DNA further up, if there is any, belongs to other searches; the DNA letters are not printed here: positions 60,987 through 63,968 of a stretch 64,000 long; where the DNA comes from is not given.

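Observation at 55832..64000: Type VIIb-secretion-style cargo island without visible machinery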

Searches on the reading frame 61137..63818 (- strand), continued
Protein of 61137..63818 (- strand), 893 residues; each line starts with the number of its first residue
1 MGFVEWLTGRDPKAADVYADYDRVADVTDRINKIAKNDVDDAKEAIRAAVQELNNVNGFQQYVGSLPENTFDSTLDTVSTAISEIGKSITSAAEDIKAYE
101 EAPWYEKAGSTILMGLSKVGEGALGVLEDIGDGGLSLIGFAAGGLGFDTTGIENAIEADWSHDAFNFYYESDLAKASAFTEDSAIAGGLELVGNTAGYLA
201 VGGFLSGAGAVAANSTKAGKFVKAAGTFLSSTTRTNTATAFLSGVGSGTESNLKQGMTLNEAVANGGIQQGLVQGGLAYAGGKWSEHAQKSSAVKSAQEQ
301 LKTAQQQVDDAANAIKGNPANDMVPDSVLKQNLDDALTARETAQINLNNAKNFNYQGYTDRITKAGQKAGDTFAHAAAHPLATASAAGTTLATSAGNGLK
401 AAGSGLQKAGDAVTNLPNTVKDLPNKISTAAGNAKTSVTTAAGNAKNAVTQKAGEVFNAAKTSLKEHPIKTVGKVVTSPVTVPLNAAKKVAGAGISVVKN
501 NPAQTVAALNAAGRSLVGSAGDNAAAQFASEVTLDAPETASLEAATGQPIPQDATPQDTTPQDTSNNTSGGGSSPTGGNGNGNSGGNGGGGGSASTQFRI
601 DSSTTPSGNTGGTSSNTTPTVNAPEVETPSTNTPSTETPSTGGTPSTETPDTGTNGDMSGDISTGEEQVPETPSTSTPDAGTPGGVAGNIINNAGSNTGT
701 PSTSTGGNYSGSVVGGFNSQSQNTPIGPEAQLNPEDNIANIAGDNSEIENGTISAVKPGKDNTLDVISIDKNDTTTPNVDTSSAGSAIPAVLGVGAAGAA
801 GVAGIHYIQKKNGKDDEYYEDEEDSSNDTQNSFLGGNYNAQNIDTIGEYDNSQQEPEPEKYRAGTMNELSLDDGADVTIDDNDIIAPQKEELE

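Call 27: search_protein_families(library=pfam, max_evalue=0.001, proteins=[L018:13243-13836:+, L018:13852-16383:+, L018:16435-17025:+, L018:17107-18033:+, L009:7724-11284:+, L012:15233-15790:+, L012:15791-16666:+, L012:16667-17677:+, L012:17956-18699:+, L012:18693-20843:+])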
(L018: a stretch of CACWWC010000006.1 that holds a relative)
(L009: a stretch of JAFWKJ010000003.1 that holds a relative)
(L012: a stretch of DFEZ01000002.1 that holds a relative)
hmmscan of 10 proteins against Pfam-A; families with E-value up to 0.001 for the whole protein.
L018:13243-13836:+ (197 aa): 1 family
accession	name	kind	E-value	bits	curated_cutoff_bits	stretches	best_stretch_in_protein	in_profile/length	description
PF06941.18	NT5C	-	1.4e-20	74.3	24.8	1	14-192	4-173/180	5' nucleotidase, deoxy (Pyrimidine), cytosolic type C protein (NT5C)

L018:13852-16383:+ (843 aa): 7 families
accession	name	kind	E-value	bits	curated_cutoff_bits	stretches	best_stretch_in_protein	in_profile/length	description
PF00133.28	tRNA-synt_1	-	4.6e-141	470.8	22.7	2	16-423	3-254/414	tRNA synthetases class I (I, L, M and V)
PF08264.19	Anticodon_1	-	4.5e-39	134.1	25.1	1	597-735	1-143/148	Anticodon-binding domain of tRNA ligase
PF09334.17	tRNA-synt_1g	-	2.5e-26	92.8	20.1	2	353-566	176-376/391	tRNA synthetases class I (M)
PF13603.12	tRNA-synt_1_2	-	2.1e-12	47.3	25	1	239-304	84-150/185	Leucyl-tRNA synthetase, editing domain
PF10458.14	Val_tRNA-synt_C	-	2.3e-07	31.4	25.9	1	793-842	10-59/66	Valyl tRNA synthetase tRNA binding arm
PF01406.26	tRNA-synt_1e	-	1.6e-06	28.1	27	1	476-561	213-296/301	tRNA synthetases class I (C) catalytic domain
PF01921.24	tRNA-synt_1f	-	5.1e-05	22.8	27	0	507-559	272-325/360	tRNA synthetases class I (K)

L018:16435-17025:+ (196 aa): 0 families

L018:17107-18033:+ (308 aa): 0 families

L009:7724-11284:+ (1186 aa): 4 families
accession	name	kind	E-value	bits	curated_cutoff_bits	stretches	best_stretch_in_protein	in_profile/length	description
PF13519.12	VWA_2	-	1.5e-15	58.1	27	1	160-264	1-106/107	von Willebrand factor type A domain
PF00092.34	VWA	-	3.5e-12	47.3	23.8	1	159-283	1-130/174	von Willebrand factor type A domain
PF09479.16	Flg_new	-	0.00017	22.1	27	1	439-513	1-64/65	Listeria-Bacteroides repeat domain (List_Bact_rpt)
PF18998.6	Flg_new_2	-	0.00032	21.1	23.6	0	477-518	33-72/73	Divergent InlB B-repeat domain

L012:15233-15790:+ (185 aa): 0 families

L012:15791-16666:+ (291 aa): 0 families

L012:16667-17677:+ (336 aa): 0 families

L012:17956-18699:+ (247 aa): 2 families
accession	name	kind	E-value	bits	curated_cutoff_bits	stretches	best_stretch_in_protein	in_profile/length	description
PF01966.28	HD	-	6.4e-16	59.1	22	1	26-140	3-114/116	HD domain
PF08668.18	HDOD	-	4.8e-05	23.4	22.9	1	25-67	96-136/196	HDOD domain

L012:18693-20843:+ (717 aa): 6 families
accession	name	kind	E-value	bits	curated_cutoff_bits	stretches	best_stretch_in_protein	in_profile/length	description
PF00133.28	tRNA-synt_1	-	3.6e-141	471.1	22.7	2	16-425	3-256/414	tRNA synthetases class I (I, L, M and V)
PF08264.19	Anticodon_1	-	5e-37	127.5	25.1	1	597-708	1-115/148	Anticodon-binding domain of tRNA ligase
PF09334.17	tRNA-synt_1g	-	3.8e-28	98.8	20.1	2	351-566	176-376/391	tRNA synthetases class I (M)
PF13603.12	tRNA-synt_1_2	-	7.3e-11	42.3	25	1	239-303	84-149/185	Leucyl-tRNA synthetase, editing domain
PF01406.26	tRNA-synt_1e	-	2e-06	27.8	27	1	476-561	213-296/301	tRNA synthetases class I (C) catalytic domain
PF01921.24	tRNA-synt_1f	-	0.00014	21.4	27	0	505-559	270-325/360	tRNA synthetases class I (K)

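Call 28: predict_structure(alignment_id=A1)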
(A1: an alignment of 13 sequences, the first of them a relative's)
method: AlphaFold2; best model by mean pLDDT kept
length: 350 residues; sequences in the alignment: 13
mean_pLDDT: 57.1   pTM: 0.36
mean pLDDT of the five models: 57.1, 47.2, 45.8, 43.3, 41.7
residues with pLDDT >= 90: 0; 70-90: 51; 50-70: 191; < 50: 108
segments of 3 or more residues with pLDDT < 50: 1-19, 182-184, 186-195, 202-231, 284-298, 314-324, 346-350
pLDDT, mean of each block of 10 residues (from residue 1): 41 45 61 67 73 71 72 61 54 59 61 62 62 66 69 70 63 59 46 49 44 40 37 57 65 71 70 56 45 43 52 46 52 62 48
secondary structure, 60 per line:
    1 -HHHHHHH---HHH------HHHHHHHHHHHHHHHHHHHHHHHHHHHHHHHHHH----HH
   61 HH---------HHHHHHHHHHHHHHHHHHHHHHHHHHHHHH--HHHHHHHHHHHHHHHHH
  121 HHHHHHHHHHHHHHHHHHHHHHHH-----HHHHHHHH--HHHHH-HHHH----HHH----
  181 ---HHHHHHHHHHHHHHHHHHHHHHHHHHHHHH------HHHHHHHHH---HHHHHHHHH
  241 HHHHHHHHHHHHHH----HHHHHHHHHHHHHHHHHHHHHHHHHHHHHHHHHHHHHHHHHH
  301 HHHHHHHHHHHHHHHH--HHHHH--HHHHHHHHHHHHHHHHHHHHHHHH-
elements in order: H2-8 H21-54 H59-62 H72-101 H104-144 H150-157 H160-164 H166-169 H184-213 H220-228 H232-254 H259-316 H319-323 H326-349

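Call 39: find_homologous_proteins(query=A2, max_evalue=0.001)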
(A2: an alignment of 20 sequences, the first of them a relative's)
Query A2 (20 sequences) (91 aa, profile of the alignment): 492 proteins with E <= 0.001 among 719 candidates; the best 120 are listed.
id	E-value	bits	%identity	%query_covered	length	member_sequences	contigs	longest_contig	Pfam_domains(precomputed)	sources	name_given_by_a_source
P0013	1.9e-41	158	84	100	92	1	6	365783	-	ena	-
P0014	2.0e-41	158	84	100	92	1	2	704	-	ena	-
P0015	2.1e-41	158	86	100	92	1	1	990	-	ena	-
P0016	2.6e-41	158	88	100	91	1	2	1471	-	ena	-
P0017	3.0e-41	158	88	100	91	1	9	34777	-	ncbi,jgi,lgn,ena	jgi:hypothetical protein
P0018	3.0e-41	158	95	100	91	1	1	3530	-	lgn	-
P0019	3.2e-41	158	82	100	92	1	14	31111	-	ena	-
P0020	3.2e-41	158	82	100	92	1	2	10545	-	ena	-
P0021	3.2e-41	158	89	100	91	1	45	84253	-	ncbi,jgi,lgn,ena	-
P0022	3.3e-41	157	88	100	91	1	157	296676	-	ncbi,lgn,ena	-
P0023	3.5e-41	157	89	100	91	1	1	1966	-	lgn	-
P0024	4.1e-41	157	79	100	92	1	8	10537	-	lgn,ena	-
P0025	4.2e-41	157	89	100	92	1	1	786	-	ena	-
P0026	4.2e-41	157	87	100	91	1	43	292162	-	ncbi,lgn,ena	-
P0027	4.4e-41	157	89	100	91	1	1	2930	-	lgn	-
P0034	6.7e-41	157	90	100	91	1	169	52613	-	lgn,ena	-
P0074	3.6e-40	154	86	100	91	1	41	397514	-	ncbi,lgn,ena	-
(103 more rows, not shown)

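Call 40: find_encoding_contigs(protein=P0074, flank=10000, max_places=4)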
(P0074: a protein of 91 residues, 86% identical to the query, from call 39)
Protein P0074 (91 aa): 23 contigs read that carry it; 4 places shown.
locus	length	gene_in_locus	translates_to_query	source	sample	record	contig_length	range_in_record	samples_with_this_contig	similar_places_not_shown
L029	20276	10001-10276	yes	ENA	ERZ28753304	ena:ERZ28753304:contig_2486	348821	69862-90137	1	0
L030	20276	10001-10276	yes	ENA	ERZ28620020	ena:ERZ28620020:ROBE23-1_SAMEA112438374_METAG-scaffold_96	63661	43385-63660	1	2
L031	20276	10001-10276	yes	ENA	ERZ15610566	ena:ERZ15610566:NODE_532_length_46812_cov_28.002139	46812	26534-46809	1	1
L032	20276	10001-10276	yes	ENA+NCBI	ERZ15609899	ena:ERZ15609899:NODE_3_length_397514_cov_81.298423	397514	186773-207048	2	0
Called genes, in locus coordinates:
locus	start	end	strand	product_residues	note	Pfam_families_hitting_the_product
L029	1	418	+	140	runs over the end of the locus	-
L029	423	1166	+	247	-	PF00106:adh_short, PF08659:KR, PF13561:adh_short_C2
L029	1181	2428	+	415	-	PF06838:Met_gamma_lyase, PF01053:Cys_Met_Meta_PP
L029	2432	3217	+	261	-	PF18936:DUF5684, PF12773:DZR (faint), PF13248:Zn_ribbon_3, PF13240:Zn_Ribbon_1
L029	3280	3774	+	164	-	-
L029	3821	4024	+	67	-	PF00196:GerE, PF04545:Sigma70_r4 (weak), PF08281:Sigma70_r4_2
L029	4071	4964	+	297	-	PF10646:Germane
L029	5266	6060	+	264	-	PF13367:PrsW-protease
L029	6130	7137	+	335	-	PF13439:Glyco_transf_4, PF00534:Glycos_transf_1, PF13692:Glyco_trans_1_4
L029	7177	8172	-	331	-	PF01098:FTSW_RODA_SPOVE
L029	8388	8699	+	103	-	-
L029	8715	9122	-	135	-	PF10612:Spore-coat_CotZ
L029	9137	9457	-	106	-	-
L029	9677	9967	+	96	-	-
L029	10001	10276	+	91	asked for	-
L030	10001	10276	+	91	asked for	-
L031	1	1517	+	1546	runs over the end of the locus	PF00498:FHA (weak), PF01580:FtsK_SpoIIIE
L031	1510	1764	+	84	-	-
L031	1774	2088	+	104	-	-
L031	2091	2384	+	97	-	-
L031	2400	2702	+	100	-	-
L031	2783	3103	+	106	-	-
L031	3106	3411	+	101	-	-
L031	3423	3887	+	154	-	-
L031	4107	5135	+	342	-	-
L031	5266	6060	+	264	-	PF13367:PrsW-protease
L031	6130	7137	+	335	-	PF13439:Glyco_transf_4, PF00534:Glycos_transf_1, PF13692:Glyco_trans_1_4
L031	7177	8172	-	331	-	PF01098:FTSW_RODA_SPOVE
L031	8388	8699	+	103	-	-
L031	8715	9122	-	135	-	PF10612:Spore-coat_CotZ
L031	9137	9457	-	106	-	-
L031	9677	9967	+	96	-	-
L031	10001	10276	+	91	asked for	-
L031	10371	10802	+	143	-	-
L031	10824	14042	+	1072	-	-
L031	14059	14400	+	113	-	PF13780:DUF4176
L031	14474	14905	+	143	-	-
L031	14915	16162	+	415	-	-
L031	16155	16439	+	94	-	PF13780:DUF4176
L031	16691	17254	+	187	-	PF06941:NT5C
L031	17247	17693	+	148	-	-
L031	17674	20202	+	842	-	PF00133:tRNA-synt_1, PF01406:tRNA-synt_1e (faint), PF09334:tRNA-synt_1g, PF13603:tRNA-synt_1_2, PF09334:tRNA-synt_1g, PF00133:tRNA-synt_1, PF08264:Anticodon_1, PF10458:Val_tRNA-synt_C (weak)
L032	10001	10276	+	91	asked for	-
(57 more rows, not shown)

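Call 43: find_homologous_proteins(query=L031:3-1514:+, max_evalue=1e-10)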
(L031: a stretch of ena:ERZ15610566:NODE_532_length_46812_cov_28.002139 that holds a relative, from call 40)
Query L031:3-1514:+ (504 aa): 22 proteins with E <= 1e-10 among 8000 candidates.
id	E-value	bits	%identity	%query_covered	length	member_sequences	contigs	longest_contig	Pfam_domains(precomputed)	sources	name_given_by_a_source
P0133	1.2e-217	742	66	95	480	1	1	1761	PF01580.25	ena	-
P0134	1.0e-202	692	61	100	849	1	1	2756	PF01580.25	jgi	-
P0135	3.4e-156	539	49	98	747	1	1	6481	PF01580.25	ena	-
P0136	6.0e-137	475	69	61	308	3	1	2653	-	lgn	-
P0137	3.3e-132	460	65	61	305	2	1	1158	-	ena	-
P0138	8.5e-132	458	45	98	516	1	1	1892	PF01580.25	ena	-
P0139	1.4e-115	405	46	84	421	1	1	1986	-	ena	-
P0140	4.1e-101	357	40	94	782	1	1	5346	PF01580.25,PF01637.25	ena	-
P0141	3.7e-85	305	33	96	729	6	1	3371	PF01580.25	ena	-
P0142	3.4e-84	301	34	97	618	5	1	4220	PF01580.25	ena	-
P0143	4.4e-77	278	35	97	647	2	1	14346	PF01580.25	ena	-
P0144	4.5e-76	275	37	82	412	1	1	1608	-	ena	-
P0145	6.8e-75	271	35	90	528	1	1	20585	PF01580.25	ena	-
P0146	1.3e-74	270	34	98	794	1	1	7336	PF01580.25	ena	-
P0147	3.2e-73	265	31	94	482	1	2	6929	PF01580.25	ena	-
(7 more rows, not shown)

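Call 44: find_encoding_contigs(protein=P0135, flank=10000, max_places=2)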
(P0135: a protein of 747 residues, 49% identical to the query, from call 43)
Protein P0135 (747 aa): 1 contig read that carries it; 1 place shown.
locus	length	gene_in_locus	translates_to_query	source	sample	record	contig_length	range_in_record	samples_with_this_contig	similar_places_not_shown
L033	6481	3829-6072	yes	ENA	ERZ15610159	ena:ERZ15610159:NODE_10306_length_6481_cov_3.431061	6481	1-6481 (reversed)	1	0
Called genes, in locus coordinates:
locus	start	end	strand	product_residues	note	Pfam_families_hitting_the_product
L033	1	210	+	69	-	?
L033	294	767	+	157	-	-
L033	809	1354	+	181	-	-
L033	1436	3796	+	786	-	PF00498:FHA (weak), PF01580:FtsK_SpoIIIE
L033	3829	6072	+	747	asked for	PF01580:FtsK_SpoIIIE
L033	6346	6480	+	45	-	?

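Call 45: find_encoding_contigs(protein=P0145, flank=10000, max_places=2)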
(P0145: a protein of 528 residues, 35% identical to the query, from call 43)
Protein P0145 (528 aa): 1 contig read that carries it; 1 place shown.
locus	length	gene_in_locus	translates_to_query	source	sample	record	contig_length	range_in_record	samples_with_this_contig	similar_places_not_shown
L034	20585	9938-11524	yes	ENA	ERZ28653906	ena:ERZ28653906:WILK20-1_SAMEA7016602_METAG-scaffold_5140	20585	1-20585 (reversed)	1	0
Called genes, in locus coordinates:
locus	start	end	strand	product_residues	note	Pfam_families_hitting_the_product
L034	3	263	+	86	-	?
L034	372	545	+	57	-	-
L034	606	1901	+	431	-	PF02881:SRP54_N, PF00448:SRP54, PF02978:SRP_SPB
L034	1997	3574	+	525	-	PF13531:SBP_bac_11 (weak), PF00092:VWA, PF13519:VWA_2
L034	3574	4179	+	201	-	PF10112:Halogen_Hydrol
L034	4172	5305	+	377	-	-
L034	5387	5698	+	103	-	-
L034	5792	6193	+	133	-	PF00293:NUDIX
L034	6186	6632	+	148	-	PF04892:VanZ-LLP1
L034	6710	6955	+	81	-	-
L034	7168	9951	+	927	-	-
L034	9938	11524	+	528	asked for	PF01580:FtsK_SpoIIIE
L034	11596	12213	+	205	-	PF06013:WXG100 (faint)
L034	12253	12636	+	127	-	-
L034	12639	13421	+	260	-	PF05990:DUF900 (weak), PF12146:Hydrolase_4, PF00561:Abhydrolase_1, PF20408:Abhydrolase_11 (faint)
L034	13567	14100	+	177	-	-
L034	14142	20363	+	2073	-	-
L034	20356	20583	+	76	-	?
